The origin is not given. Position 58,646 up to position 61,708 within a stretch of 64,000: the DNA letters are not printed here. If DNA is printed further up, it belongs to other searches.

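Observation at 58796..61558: SelA-like PLP-fold domain fused to PAS-GGDEF-HD-GYP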

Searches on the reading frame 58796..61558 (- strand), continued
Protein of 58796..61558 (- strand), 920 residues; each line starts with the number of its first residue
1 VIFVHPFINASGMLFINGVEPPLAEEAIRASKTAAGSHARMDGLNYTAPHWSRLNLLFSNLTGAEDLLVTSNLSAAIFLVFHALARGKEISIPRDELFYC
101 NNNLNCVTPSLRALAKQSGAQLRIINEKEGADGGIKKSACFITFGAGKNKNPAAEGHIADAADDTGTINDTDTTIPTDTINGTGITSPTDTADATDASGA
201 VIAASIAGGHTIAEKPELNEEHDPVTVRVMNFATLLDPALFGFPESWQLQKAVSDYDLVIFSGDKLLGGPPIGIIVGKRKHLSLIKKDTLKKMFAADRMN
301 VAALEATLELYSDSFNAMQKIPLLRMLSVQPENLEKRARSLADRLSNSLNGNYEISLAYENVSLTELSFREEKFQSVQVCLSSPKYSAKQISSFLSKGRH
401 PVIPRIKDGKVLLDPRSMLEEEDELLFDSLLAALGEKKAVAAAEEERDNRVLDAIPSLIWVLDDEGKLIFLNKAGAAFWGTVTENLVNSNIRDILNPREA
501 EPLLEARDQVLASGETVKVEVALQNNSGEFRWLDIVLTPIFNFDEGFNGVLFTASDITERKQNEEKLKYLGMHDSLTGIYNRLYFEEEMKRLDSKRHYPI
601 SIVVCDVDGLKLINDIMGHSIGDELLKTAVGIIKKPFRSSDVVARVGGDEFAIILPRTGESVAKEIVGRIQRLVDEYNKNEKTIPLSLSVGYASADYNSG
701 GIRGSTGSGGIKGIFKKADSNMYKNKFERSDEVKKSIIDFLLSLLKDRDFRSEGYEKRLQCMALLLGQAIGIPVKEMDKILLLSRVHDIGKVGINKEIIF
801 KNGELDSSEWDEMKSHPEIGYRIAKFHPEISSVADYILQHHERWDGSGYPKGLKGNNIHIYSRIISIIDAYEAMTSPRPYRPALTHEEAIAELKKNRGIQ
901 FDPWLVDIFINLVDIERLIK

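Call 62: search_protein_families(library=pfam, proteins=[P0151], max_evalue=0.00001)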
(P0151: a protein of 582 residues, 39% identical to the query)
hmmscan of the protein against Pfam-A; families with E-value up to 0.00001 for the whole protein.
P0151 (582 aa): 1 family
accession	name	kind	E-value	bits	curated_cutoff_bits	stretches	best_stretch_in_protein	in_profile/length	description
PF03841.19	SelA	-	3.3e-201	668.4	22.8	2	281-567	83-366/367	L-seryl-tRNA selenium transferase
